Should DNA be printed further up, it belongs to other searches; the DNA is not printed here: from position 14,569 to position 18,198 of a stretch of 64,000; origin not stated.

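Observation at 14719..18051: PNGase F-type N-glycanase fused to a GH29 alpha-L-fucosidase: a candidate one-polypeptide defucosylate-and-release machine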

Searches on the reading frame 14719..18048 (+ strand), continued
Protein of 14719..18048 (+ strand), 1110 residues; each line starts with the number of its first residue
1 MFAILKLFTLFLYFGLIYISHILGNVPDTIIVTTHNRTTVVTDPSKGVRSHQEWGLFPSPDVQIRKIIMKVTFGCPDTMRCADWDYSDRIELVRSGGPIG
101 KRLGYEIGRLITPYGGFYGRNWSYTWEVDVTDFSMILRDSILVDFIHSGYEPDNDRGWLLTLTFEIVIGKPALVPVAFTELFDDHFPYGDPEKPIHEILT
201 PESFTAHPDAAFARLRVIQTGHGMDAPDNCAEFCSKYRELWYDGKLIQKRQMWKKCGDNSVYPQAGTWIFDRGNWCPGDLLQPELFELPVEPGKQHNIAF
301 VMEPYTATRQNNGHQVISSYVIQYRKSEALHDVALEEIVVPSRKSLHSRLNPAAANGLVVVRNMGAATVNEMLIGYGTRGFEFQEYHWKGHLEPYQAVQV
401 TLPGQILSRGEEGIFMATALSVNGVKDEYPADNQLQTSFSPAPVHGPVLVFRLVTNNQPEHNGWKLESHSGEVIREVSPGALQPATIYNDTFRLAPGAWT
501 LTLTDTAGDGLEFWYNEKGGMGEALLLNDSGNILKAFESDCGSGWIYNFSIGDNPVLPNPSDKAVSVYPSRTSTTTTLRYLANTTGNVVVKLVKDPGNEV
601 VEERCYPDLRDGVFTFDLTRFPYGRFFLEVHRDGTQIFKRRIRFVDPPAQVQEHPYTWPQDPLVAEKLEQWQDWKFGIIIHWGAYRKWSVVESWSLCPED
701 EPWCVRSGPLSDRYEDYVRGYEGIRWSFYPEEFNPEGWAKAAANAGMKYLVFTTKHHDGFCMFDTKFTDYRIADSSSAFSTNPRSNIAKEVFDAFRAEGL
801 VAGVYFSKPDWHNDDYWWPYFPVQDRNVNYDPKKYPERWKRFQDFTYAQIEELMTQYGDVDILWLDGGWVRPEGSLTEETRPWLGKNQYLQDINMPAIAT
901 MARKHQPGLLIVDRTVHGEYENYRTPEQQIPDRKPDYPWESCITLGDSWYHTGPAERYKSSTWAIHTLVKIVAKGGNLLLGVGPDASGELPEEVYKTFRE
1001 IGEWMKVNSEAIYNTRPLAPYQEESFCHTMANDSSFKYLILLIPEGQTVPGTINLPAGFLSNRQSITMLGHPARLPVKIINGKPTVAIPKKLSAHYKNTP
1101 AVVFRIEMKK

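Call 16: find_related_loci(query=A1, collection=genome_contigs, flank=9000)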
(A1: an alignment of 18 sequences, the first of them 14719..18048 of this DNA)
Query A1 (1110 aa) in genome_contigs; peptide patterns used: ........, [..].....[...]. (x = any residue, [..] = any of these).
317 stretches matched a pattern; 267 encode a relative of the query (tblastn E <= 1e-3); the best 80 are kept; 80 distinct loci.
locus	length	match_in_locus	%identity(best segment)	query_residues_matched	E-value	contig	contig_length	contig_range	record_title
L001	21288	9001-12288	62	10-1106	0e+0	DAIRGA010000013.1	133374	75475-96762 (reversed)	MAG TPA_asm: Bacteroidales bacterium isolate CTOTU29519 NODE_62_length_133374_cov_11.369340, whole genome shotgun sequen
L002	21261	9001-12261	63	14-1105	0e+0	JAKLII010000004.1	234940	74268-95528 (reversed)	MAG: Bacteroidetes bacterium isolate RA.bin83 RA.bin83_4, whole genome shotgun sequence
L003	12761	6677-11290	60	7-1109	0e+0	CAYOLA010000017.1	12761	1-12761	MAG TPA_asm: uncultured Bacteroidales bacterium isolate SRP067234_co1_51 genome assembly, contig: k99_37031, whole genom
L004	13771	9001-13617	60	1-1107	0e+0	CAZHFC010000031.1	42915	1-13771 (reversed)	MAG TPA_asm: uncultured Bacteroidales bacterium isolate SRP241341_co1_62 genome assembly, contig: NODE_1068_length_42915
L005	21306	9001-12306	58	10-1107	0e+0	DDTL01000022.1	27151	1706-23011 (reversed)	MAG TPA_asm: Saprospiraceae bacterium UBA2365 UBA2365_contig_5363, whole genome shotgun sequence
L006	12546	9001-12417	57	1-1106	0e+0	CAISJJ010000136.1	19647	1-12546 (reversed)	MAG: uncultured Bacteroidales bacterium isolate Ja1_bin-1976 genome assembly, contig: bin-1976:136/547, whole genome sho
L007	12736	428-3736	57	9-1107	0e+0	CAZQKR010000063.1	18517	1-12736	MAG TPA_asm: uncultured Saprospiraceae bacterium isolate binchicken_co22_114 genome assembly, contig: NODE_3202_length_1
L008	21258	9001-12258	58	21-1107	0e+0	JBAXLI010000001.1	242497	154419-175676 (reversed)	MAG: Bacteroidota bacterium isolate ELA423 MAG423_1, whole genome shotgun sequence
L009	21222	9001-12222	57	28-1105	0e+0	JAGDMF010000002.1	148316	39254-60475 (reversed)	MAG: Bacteroidetes bacterium isolate CTSoil_032 scaffold_33, whole genome shotgun sequence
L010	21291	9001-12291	56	1-1105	0e+0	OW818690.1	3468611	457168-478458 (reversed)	metagenome genome assembly, chromosome: 1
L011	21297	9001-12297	57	10-1109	0e+0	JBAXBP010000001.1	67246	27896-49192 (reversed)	MAG: Bacteroidota bacterium isolate ELA170 MAG170_1, whole genome shotgun sequence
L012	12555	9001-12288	53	2-1107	0e+0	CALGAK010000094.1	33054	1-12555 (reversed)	MAG TPA_asm: uncultured Bacteroidetes bacterium isolate SRR7299214_bin.73_CONCOCT_v1.1_MAG genome assembly, contig: ERZ7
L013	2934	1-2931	58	122-1071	0e+0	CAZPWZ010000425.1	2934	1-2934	MAG TPA_asm: uncultured Draconibacterium sp. isolate SRP302447_co3_194 genome assembly, contig: NODE_112672_length_2934_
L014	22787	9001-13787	57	5-1104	0e+0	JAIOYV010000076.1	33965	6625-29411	MAG: Bacteroidales bacterium isolate Tobar12.5m-G22 Tobar12-5m-C885, whole genome shotgun sequence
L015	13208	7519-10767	55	1-1097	0e+0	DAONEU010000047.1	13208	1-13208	MAG TPA_asm: Bacteroidales bacterium isolate AMR_MDS_3861 NODE_5193_length_13208_cov_20.090170, whole genome shotgun seq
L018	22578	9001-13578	55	1-1110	0e+0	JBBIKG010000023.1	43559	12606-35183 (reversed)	MAG: Lentimicrobiaceae bacterium isolate CYF170214_bin_180 NODE_321_length_43559_cov_3.22721, whole genome shotgun seque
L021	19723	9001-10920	54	5-644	0e+0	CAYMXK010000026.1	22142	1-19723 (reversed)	MAG TPA_asm: uncultured Prolixibacteraceae bacterium isolate SRP319275_co1_92 genome assembly, contig: NODE_2354_length_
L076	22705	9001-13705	51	4-1107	0e+0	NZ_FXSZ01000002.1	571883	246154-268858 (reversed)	Solitalea koreensis strain DSM 21342, whole genome shotgun sequence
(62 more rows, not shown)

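Call 33: find_encoding_contigs(protein=P0040, flank=5000, max_places=3)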
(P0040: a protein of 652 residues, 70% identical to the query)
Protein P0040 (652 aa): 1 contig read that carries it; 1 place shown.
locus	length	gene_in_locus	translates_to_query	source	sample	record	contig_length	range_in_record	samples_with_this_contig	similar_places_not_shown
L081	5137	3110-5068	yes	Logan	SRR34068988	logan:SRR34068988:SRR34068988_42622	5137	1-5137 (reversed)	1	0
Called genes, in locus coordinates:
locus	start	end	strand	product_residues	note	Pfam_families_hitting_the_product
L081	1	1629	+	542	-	?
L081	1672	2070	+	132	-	PF01258:zf-dskA_traR (weak)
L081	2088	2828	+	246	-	PF01252:Peptidase_A8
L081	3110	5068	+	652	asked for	PF09113:N-glycanase_C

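Call 34: find_encoding_contigs(protein=P0041, flank=5000, max_places=3)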
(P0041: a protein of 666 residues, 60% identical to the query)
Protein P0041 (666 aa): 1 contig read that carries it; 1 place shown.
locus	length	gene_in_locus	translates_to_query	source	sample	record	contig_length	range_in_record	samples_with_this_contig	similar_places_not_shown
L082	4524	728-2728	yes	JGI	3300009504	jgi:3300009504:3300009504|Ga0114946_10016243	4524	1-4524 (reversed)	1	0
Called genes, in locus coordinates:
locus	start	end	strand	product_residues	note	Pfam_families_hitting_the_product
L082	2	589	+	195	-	?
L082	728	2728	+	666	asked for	PF09113:N-glycanase_C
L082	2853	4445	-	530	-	PF03606:DcuC, PF03806:ABG_transport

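Call 53: predict_structure(alignment_id=A2)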
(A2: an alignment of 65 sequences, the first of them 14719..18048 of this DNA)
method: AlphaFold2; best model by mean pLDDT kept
length: 1110 residues; sequences in the alignment: 65
mean_pLDDT: 82.4   pTM: 0.56
mean pLDDT of the five models: 82.4, 82.2, 81.2, 79.8, 79.3
residues with pLDDT >= 90: 515; 70-90: 377; 50-70: 140; < 50: 78
segments of 3 or more residues with pLDDT < 50: 223-233, 256-258, 263-274, 277-279, 649-654, 689-705, 818-828, 885-887, 916-919
pLDDT, mean of each block of 10 residues (from residue 1): 76 86 69 94 88 94 92 86 75 91 90 63 84 94 90 86 93 93 87 87 96 91 46 66 93 54 44 44 87 96 75 81 92 92 82 92 94 95 95 93 88 92 92 91 94 88 91 90 90 94 77 61 91 84 82 90 89 91 95 89 95 92 92 92 75 60 87 93 61 38 53 71 78 93 97 66 53 78 86 95 78 52 43 76 83 85 70 54 52 79 91 57 69 82 84 83 97 94 86 95 96 93 94 94 92 86 86 89 88 87 86
secondary structure, 60 per line:
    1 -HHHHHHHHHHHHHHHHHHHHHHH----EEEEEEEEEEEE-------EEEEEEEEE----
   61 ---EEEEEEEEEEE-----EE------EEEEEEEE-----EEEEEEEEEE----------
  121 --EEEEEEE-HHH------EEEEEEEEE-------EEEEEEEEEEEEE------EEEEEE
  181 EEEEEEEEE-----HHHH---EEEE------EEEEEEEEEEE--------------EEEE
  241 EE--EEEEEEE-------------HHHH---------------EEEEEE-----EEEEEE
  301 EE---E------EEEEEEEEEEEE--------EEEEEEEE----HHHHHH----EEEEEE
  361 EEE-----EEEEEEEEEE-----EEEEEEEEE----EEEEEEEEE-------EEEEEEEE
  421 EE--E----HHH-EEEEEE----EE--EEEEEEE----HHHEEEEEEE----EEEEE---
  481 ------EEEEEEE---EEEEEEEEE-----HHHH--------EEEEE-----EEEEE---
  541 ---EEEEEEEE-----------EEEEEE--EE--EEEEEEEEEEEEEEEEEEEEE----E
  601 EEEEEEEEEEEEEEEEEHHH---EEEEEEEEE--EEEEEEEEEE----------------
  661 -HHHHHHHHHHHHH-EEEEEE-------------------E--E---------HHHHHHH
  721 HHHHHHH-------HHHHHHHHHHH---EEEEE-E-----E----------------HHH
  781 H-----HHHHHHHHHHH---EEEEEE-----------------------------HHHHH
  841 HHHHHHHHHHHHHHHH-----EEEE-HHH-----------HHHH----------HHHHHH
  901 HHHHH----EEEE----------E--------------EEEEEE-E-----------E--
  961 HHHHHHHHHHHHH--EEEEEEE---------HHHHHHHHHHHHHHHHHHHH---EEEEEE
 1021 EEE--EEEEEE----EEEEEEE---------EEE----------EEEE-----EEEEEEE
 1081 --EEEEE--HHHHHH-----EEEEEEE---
elements in order (helices of 4 or more, strands of 3 or more residues): H2-24 E29-40 E48-56 E64-74 E88-95 E101-110 E123-129 E140-148 E156-168 E175-189 H195-198 E202-205 E212-222 E237-242 E245-251 H265-268 E284-289 E295-302 E313-324 E333-340 H345-350 E355-363 E369-378 E384-392 E397-405 E413-422 E434-439 E448-454 E462-468 E473-477 E487-493 E497-505 H511-514 E523-527 E533-537 E544-551 E563-568 E575-595 E600-617 E624-632 E635-644 H662-674 E676-681 H714-727 H735-745 E749-753 H778-781 H787-797 E801-806 H836-856 E862-865 H881-884 H895-905 E910-913 E939-944 H961-973 E976-982 H992-1011 E1015-1023 E1026-1031 E1036-1042 E1052-1054 E1065-1068 E1074-1080 E1083-1087 H1090-1095 E1101-1107

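Call 56: fold_search(model_id=the predicted structure, library=pdb)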
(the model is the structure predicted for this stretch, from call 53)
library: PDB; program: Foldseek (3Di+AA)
matches with E <= 10: 1804; with E <= 0.001: 368
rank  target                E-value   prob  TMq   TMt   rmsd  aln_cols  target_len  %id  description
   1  6gn6_D                2.3e-26  1.00  0.32  0.79   4.6       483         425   28  Alpha-L-fucosidase isoenzyme 1 from Paenibacillus thiaminolyticus (released 2018-12-26)
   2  6gn6_A                3.0e-26  1.00  0.31  0.78   5.2       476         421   29  Alpha-L-fucosidase isoenzyme 1 from Paenibacillus thiaminolyticus (released 2018-12-26)
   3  6gn6_F                4.5e-26  1.00  0.31  0.77   4.6       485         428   28  Alpha-L-fucosidase isoenzyme 1 from Paenibacillus thiaminolyticus (released 2018-12-26)
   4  9eu4_A                7.9e-25  1.00  0.32  0.79   4.8       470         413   25  GH29A alpha-L-fucosidase (released 2025-03-05)
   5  9eu2_A                1.3e-24  1.00  0.32  0.78   5.0       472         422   25  GH29A alpha-L-fucosidase (released 2025-03-05)
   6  9eu2_C                2.1e-24  1.00  0.31  0.75   5.2       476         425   25  GH29A alpha-L-fucosidase (released 2025-03-05)
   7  9eu2_D                3.3e-24  1.00  0.32  0.77   5.1       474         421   25  GH29A alpha-L-fucosidase (released 2025-03-05)
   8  4pee_D                3.7e-24  1.00  0.30  0.69   6.2       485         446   23  Crystal structure of a bacterial fucosidase with inhibitor 1-phenyl-4-[(2S,3S,4R,5S)-3,4-dihydroxy-5-methylpyrrolidin- (released 2014-07-09)
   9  9eu2_B                3.9e-24  1.00  0.32  0.78   5.1       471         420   25  GH29A alpha-L-fucosidase (released 2025-03-05)
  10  2wvs_A                4.3e-24  1.00  0.30  0.70   6.2       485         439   23  Crystal structure of an alpha-L-fucosidase GH29 trapped covalent intermediate from Bacteroides thetaiotaomicron in com (released 2010-02-02)
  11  4pee_C                8.0e-24  1.00  0.30  0.69   6.2       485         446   23  Crystal structure of a bacterial fucosidase with inhibitor 1-phenyl-4-[(2S,3S,4R,5S)-3,4-dihydroxy-5-methylpyrrolidin- (released 2014-07-09)
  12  9eu1_A                8.4e-24  1.00  0.32  0.80   4.7       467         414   25  GH29A alpha-L-fucosidase (released 2025-03-05)
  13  2wvv_C                8.4e-24  1.00  0.30  0.70   5.7       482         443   23  Crystal structure of an alpha-L-fucosidase GH29 from Bacteroides thetaiotaomicron (released 2010-02-02)
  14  9eu1_B                9.8e-24  1.00  0.32  0.79   4.9       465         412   25  GH29A alpha-L-fucosidase (released 2025-03-05)
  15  4pee_A                9.8e-24  1.00  0.30  0.69   5.9       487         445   23  Crystal structure of a bacterial fucosidase with inhibitor 1-phenyl-4-[(2S,3S,4R,5S)-3,4-dihydroxy-5-methylpyrrolidin- (released 2014-07-09)
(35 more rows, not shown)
